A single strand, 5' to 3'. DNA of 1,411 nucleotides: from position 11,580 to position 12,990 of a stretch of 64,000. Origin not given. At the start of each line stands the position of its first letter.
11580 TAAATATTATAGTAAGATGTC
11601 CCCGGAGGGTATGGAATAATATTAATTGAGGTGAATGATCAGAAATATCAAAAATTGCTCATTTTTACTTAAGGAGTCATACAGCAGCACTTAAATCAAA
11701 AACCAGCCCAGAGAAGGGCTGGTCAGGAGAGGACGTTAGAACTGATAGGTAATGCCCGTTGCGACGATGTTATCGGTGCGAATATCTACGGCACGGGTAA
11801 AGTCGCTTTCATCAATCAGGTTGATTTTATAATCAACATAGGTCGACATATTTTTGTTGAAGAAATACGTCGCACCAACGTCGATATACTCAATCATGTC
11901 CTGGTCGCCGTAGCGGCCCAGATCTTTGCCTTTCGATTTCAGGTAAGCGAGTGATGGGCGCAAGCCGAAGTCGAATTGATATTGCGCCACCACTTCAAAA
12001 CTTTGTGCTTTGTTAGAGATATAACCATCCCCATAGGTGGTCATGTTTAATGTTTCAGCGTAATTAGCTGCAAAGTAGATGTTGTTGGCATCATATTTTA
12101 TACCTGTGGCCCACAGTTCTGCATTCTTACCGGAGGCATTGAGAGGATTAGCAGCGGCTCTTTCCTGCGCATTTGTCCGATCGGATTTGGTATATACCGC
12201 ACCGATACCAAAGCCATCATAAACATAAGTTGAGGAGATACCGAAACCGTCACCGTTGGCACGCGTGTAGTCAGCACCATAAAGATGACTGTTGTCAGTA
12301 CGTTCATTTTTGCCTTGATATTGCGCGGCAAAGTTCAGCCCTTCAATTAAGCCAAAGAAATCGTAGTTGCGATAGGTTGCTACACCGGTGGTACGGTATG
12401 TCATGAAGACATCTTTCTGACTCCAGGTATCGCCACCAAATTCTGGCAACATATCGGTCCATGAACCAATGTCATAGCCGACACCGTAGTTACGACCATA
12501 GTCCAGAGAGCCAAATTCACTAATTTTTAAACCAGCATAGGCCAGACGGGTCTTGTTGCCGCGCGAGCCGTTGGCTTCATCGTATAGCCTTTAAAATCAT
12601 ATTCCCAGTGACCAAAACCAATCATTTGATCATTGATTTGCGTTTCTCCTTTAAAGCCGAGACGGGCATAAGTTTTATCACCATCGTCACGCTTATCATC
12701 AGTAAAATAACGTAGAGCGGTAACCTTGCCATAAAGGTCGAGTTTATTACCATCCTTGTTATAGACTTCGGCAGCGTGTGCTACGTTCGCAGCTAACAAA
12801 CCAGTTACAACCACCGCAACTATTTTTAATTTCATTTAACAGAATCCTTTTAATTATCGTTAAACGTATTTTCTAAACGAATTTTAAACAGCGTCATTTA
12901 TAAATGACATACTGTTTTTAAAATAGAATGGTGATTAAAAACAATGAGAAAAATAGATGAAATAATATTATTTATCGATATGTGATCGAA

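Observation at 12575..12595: Frameshift inactivating an otherwise full-length porin gene (yddL)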

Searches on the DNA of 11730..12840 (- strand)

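Call 5: search_dna_similar(query=window:11730-12840:-, collection=ecoli_genomes, mode=near, max_rows=40, rows=spread)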
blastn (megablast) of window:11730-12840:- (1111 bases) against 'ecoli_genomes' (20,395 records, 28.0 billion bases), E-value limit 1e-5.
Records with a match: 4268; places in all: 4276; records where one place covers at least 80% of the query: 1111.
Genomes with a match: 4267 of 5426; with a place that covers at least 80% of the query: 1111. Places per genome that has any: lowest 1, median 1, highest 2. On chromosomes: 4272 places; on plasmids: 4.
Best place of each record, by identity: >=99% 3015; 95-99% 1253.
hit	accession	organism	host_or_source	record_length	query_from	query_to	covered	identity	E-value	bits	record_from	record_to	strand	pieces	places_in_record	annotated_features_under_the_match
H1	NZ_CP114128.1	Escherichia coli strain PE164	pig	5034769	1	1111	100%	100.0%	0e+0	2052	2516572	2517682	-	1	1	ompC: porin OmpC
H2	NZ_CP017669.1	Escherichia coli O157:H7 strain PA20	stool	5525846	1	1111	100%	98.7%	0e+0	1975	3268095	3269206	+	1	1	ompC: porin OmpC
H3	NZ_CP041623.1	Escherichia coli O157:H7 strain ATCC 43888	Homo sapiens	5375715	1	1111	100%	98.7%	0e+0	1975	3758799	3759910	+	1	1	ompC: porin OmpC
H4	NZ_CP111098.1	Escherichia coli strain RM6067W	Spinacia oleracea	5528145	1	1111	100%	98.7%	0e+0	1975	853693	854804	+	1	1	ompC: porin OmpC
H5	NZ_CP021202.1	Escherichia coli strain Z1002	Homo sapiens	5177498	1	1111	100%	98.4%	0e+0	1953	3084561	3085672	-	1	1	ompC: porin OmpC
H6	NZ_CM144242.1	Escherichia coli strain DG342-2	chicken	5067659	1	1111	100%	98.4%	0e+0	1953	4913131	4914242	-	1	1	ompC: porin OmpC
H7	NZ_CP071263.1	Escherichia coli strain MEI003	Outdoors environment of a veterinary ...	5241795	1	1111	100%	98.3%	0e+0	1947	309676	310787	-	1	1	ompC: porin OmpC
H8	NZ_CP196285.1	Escherichia coli strain ECamp083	Homo sapiens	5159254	1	1111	100%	98.3%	0e+0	1947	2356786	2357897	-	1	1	ompC: porin OmpC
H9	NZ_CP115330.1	Escherichia coli strain CUVET16-394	cat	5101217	1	1111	100%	98.2%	0e+0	1941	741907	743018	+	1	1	ompC: porin OmpC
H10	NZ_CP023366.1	Escherichia coli strain 1428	canine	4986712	1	1111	100%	98.1%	0e+0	1936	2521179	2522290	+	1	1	ompC: porin OmpC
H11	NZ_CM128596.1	Escherichia coli strain 100117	Homo sapiens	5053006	1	1111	100%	96.3%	0e+0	1825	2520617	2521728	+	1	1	ompC: porin OmpC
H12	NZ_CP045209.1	Escherichia coli strain 4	Ground beef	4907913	1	288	26%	99.7%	5e-146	527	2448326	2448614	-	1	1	yddL: porin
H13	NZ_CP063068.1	Escherichia coli strain I2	missing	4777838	1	288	26%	99.7%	5e-146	527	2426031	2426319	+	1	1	yddL: porin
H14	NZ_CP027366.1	Escherichia coli strain 89-3156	missing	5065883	1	288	26%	99.3%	2e-144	521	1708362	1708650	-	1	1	yddL: porin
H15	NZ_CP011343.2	Escherichia coli K-12 strain K-12 substr. GM4792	-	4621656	1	288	26%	99.3%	2e-144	521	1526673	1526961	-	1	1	yddL: porin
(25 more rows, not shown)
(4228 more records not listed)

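Call 6: get_annotated_region(hit=H1, flank=6000)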
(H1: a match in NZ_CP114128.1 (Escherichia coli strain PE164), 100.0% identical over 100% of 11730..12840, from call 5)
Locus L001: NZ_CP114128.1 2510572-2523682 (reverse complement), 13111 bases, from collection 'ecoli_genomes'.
description: Escherichia coli strain PE164 chromosome, complete genome
organism: Escherichia coli strain PE164 (NCBI taxid 562)
replicon: chromosome; assembly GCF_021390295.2
host: pig; source: diarrhea and blood; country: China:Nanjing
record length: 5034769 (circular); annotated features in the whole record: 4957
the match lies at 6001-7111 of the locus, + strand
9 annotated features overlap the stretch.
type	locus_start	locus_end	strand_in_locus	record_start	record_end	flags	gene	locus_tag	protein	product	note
CDS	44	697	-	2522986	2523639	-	fdnI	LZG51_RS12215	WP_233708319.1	formate dehydrogenase-N subunit gamma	-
CDS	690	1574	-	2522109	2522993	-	fdnH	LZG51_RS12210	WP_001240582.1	formate dehydrogenase N subunit beta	-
CDS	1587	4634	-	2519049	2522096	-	fdnG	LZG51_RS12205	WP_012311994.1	formate dehydrogenase-N subunit alpha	-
CDS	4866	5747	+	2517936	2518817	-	yddG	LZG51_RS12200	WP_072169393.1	aromatic amino acid efflux DMT transporter YddG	-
CDS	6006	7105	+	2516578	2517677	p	ompC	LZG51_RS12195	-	porin OmpC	frameshifted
CDS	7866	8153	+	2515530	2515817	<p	-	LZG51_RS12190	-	leucine-rich repeat domain-containing protein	incomplete; partial in the middle of a contig; missing C-terminus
CDS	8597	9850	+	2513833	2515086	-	espR1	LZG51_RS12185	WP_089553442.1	T3SS effector leucine-rich repeat protein EspR1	-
CDS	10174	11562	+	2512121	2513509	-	narU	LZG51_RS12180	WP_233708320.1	nitrate/nitrite transporter NarU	-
CDS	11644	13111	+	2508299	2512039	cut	narZ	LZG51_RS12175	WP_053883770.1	nitrate reductase Z subunit alpha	-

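Call 7: get_annotated_region(hit=H2, flank=6000)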
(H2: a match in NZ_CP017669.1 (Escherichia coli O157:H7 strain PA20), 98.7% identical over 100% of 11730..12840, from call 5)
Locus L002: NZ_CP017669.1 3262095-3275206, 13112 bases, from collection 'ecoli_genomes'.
description: Escherichia coli O157:H7 strain PA20 chromosome, complete genome
organism: Escherichia coli O157:H7 strain PA20 (NCBI taxid 83334)
replicon: chromosome; assembly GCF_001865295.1
host: -; source: stool; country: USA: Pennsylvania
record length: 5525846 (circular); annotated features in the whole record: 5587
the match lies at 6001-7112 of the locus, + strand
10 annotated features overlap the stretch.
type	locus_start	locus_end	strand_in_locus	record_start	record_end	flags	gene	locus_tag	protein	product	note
CDS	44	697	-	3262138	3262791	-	fdnI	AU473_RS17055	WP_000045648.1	formate dehydrogenase-N subunit gamma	-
CDS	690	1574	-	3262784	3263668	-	fdnH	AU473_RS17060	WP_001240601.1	formate dehydrogenase N subunit beta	-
CDS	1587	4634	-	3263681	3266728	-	fdnG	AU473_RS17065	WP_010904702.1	formate dehydrogenase-N subunit alpha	-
CDS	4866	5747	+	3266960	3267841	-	yddG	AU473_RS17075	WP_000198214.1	aromatic amino acid efflux DMT transporter YddG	-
CDS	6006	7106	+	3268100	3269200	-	ompC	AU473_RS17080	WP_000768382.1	porin OmpC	-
CDS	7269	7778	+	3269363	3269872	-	-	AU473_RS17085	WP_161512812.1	leucine-rich repeat domain-containing protein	-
CDS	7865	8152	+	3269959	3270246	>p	-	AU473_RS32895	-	hypothetical protein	incomplete; partial in the middle of a contig; missing C-terminus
CDS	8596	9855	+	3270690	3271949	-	espR1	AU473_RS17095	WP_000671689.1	T3SS effector leucine-rich repeat protein EspR1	-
CDS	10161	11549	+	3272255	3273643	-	narU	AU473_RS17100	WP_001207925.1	nitrate/nitrite transporter NarU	-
CDS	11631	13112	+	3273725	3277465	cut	narZ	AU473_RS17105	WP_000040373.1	nitrate reductase Z subunit alpha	-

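Call 8: get_annotated_region(hit=H15, flank=6000)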
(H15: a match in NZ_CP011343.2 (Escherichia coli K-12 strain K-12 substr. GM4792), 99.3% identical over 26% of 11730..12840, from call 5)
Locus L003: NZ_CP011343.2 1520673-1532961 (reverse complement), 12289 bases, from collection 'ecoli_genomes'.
description: Escherichia coli K-12 substr. GM4792 chromosome, complete genome
organism: Escherichia coli K-12 strain K-12 substr. GM4792 (NCBI taxid 83333)
replicon: chromosome; assembly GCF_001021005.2
host: -; source: -; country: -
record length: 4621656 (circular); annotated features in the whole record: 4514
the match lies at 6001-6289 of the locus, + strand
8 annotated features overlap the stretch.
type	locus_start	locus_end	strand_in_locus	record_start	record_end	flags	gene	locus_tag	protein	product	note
CDS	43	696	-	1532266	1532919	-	fdnI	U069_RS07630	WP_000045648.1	formate dehydrogenase-N subunit gamma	-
CDS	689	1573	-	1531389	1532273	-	fdnH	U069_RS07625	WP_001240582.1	formate dehydrogenase N subunit beta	-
CDS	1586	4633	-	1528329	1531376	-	fdnG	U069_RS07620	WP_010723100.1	formate dehydrogenase-N subunit alpha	-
CDS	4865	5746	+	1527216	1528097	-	yddG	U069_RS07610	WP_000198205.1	aromatic amino acid efflux DMT transporter YddG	-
CDS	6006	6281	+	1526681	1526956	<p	yddL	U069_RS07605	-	porin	incomplete; partial in the middle of a contig; missing C-terminus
CDS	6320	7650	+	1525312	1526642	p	-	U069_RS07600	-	leucine-rich repeat domain-containing protein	frameshifted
CDS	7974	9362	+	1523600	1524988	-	narU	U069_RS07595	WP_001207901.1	nitrate/nitrite transporter NarU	-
CDS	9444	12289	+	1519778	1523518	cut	narZ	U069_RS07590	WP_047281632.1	nitrate reductase Z subunit alpha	-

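Call 10: search_dna_similar(query=window:12554-12614:-, collection=ecoli_genomes, mode=near, max_rows=60, rows=best)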
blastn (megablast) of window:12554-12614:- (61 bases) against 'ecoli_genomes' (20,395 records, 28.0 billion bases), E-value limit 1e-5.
Records with a match: 4193; places in all: 4193; records where one place covers at least 80% of the query: 4190.
Genomes with a match: 4192 of 5426; with a place that covers at least 80% of the query: 4189. Places per genome that has any: lowest 1, median 1, highest 2. On chromosomes: 4190 places; on plasmids: 3.
Best place of each record, by identity: >=99% 4; 95-99% 4189.
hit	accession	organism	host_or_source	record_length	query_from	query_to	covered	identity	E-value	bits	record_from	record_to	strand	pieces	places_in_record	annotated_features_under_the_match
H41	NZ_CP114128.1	Escherichia coli strain PE164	pig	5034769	1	61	100%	100.0%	5e-23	113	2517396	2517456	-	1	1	ompC: porin OmpC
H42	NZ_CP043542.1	Escherichia coli strain F2_81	Sus scrofa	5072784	1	61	100%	100.0%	5e-23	113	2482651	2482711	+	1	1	ompC: porin OmpC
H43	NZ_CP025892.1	Escherichia coli strain 503025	Homo sapiens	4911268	1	61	100%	98.4%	2e-21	108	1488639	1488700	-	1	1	yddL: porin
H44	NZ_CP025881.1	Escherichia coli strain 503440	Homo sapiens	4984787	1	61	100%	98.4%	2e-21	108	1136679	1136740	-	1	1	yddL: porin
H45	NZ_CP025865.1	Escherichia coli strain 504211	Homo sapiens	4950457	1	61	100%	98.4%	2e-21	108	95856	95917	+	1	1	yddL: porin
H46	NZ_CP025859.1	Escherichia coli strain 504239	Homo sapiens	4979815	1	61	100%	98.4%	2e-21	108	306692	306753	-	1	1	yddL: porin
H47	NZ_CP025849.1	Escherichia coli strain 600468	Homo sapiens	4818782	1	61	100%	98.4%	2e-21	108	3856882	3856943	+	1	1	yddL: porin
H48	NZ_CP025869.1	Escherichia coli strain 503829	Homo sapiens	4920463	1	61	100%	98.4%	2e-21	108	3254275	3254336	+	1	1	yddL: porin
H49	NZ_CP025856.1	Escherichia coli strain 504838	Homo sapiens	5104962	1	61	100%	98.4%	2e-21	108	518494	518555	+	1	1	yddL: porin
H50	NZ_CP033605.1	Escherichia coli O157:H7 strain TR01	Cattle carcass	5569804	1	61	100%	98.4%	2e-21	108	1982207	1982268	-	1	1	ompC: porin OmpC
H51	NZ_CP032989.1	Escherichia coli strain W2-5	Jin River water W2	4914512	1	61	100%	98.4%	2e-21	108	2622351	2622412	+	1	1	yddL: porin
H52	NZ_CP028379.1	Escherichia coli O145 str. RM9872 strain RM9872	Bos taurus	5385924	1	61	100%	98.4%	2e-21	108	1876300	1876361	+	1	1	ompC: porin OmpC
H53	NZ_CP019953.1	Escherichia coli M8 strain M8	Mus musculus C57Bl/6J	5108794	1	61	100%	98.4%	2e-21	108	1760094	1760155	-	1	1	yddL: porin | hypothetical protein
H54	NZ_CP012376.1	Escherichia coli strain GE3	human feces of different individuals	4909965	1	61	100%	98.4%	2e-21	108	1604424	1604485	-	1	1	yddL: porin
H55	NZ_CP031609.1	Escherichia coli strain N3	Homo sapiens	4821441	1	61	100%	98.4%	2e-21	108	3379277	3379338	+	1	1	ompC: porin OmpC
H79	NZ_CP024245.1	Escherichia coli O27:H7 strain B4103-1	missing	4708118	1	61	100%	98.4%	2e-21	108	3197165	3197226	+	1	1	yddL: porin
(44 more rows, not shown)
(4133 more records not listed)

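Call 12: get_annotated_region(hit=H42, flank=7000)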
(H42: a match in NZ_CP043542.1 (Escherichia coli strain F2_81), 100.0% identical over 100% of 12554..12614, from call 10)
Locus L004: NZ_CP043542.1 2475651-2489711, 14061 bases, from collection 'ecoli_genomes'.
description: Escherichia coli strain F2_81 chromosome, complete genome
organism: Escherichia coli strain F2_81 (NCBI taxid 562)
replicon: chromosome; assembly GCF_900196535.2
host: Sus scrofa; source: Pig rectal swab; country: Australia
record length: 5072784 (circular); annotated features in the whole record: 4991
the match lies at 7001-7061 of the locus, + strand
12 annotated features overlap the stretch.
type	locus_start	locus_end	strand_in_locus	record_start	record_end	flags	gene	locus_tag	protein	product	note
CDS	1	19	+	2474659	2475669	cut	adhP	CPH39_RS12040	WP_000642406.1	alcohol dehydrogenase AdhP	-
CDS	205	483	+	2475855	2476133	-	-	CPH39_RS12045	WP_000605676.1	type II toxin-antitoxin system RelE/ParE family toxin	-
CDS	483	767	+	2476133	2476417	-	yddM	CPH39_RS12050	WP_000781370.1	HigA family addiction module antitoxin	-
CDS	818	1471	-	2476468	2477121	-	fdnI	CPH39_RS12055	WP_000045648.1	formate dehydrogenase-N subunit gamma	-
CDS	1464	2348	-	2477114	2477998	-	fdnH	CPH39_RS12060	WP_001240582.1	formate dehydrogenase N subunit beta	-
CDS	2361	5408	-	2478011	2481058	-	fdnG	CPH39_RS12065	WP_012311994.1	formate dehydrogenase-N subunit alpha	-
CDS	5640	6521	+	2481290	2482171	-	yddG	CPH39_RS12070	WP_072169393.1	aromatic amino acid efflux DMT transporter YddG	-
CDS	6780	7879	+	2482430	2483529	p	ompC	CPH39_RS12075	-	porin OmpC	frameshifted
CDS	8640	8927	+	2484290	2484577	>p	-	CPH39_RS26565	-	leucine-rich repeat domain-containing protein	incomplete; partial in the middle of a contig; missing C-terminus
CDS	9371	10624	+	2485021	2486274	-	espR1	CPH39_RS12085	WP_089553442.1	T3SS effector leucine-rich repeat protein EspR1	-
CDS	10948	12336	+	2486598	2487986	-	narU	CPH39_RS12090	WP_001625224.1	nitrate/nitrite transporter NarU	-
CDS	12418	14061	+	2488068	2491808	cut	narZ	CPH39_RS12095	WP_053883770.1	nitrate reductase Z subunit alpha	-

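Call 27: get_annotated_region(hit=H5, flank=300)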
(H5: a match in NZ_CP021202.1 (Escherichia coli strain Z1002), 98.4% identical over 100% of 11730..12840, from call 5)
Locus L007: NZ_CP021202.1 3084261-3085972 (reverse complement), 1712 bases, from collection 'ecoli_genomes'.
description: Escherichia coli strain Z1002 chromosome, complete genome
organism: Escherichia coli strain Z1002 (NCBI taxid 562)
replicon: chromosome; assembly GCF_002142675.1
host: Homo sapiens; source: blood; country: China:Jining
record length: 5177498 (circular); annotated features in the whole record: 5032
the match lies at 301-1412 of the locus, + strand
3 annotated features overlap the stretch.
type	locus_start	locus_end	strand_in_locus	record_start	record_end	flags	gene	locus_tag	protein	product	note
CDS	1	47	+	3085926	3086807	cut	yddG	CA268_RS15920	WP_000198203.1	aromatic amino acid efflux DMT transporter YddG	-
CDS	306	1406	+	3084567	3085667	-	ompC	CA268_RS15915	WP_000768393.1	porin OmpC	-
CDS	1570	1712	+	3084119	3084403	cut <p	-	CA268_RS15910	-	leucine-rich repeat domain-containing protein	incomplete; partial in the middle of a contig; missing C-terminus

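Call 28: get_annotated_region(hit=H7, flank=300)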
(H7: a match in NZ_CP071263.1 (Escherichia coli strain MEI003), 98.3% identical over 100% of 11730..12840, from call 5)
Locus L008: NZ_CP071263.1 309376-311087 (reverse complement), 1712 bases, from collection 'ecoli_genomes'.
description: Escherichia coli strain MEI003 chromosome, complete genome
organism: Escherichia coli strain MEI003 (NCBI taxid 562)
replicon: chromosome; assembly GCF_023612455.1
host: -; source: Outdoors environment of a veterinary clinic; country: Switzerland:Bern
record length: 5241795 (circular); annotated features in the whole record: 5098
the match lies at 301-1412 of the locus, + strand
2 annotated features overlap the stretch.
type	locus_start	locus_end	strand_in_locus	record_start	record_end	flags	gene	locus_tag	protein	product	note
CDS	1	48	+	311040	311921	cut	yddG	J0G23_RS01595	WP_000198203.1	aromatic amino acid efflux DMT transporter YddG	-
CDS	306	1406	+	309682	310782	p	ompC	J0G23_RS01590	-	porin OmpC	internal stop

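Call 29: get_annotated_region(hit=H9, flank=300)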
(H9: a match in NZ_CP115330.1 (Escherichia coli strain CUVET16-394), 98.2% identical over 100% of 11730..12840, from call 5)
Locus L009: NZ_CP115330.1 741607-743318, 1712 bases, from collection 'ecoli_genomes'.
description: Escherichia coli strain CUVET16-394 chromosome, complete genome
organism: Escherichia coli strain CUVET16-394 (NCBI taxid 562)
replicon: chromosome; assembly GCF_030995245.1
host: cat; source: urine; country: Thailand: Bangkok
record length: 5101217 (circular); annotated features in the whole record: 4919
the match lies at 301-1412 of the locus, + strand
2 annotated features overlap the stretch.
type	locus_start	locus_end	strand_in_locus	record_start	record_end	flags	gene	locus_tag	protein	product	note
CDS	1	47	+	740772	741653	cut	yddG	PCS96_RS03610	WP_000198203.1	aromatic amino acid efflux DMT transporter YddG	-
CDS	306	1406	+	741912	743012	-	ompC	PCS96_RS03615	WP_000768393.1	porin OmpC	-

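Call 30: get_annotated_region(hit=H10, flank=300)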
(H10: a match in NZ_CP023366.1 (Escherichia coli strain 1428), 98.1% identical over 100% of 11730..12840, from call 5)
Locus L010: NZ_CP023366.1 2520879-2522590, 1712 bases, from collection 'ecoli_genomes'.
description: Escherichia coli strain 1428 chromosome, complete genome
organism: Escherichia coli strain 1428 (NCBI taxid 562)
replicon: chromosome; assembly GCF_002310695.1
host: canine; source: missing; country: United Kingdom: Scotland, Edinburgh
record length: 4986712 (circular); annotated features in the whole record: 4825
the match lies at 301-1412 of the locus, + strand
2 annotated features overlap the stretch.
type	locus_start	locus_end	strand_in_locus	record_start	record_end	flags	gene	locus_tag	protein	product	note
CDS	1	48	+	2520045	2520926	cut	yddG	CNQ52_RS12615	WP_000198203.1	aromatic amino acid efflux DMT transporter YddG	-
CDS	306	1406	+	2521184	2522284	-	ompC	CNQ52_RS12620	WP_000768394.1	porin OmpC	-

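Call 31: get_annotated_region(hit=H11, flank=300)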
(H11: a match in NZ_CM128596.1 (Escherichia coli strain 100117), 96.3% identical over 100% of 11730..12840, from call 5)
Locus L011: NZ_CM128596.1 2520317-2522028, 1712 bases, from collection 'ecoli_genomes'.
description: Escherichia coli strain 100117 chromosome, whole genome shotgun sequence
organism: Escherichia coli strain 100117 (NCBI taxid 562)
replicon: chromosome; assembly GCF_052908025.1
host: Homo sapiens; source: stool; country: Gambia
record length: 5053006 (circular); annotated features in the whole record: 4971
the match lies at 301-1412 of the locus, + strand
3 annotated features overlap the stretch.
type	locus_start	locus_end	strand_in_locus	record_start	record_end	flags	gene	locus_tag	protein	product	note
CDS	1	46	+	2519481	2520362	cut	yddG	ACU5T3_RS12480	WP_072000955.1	aromatic amino acid efflux DMT transporter YddG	-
CDS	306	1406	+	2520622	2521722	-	ompC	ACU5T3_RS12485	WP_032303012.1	porin OmpC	-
CDS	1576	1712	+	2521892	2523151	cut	-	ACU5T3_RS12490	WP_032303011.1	hypothetical protein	-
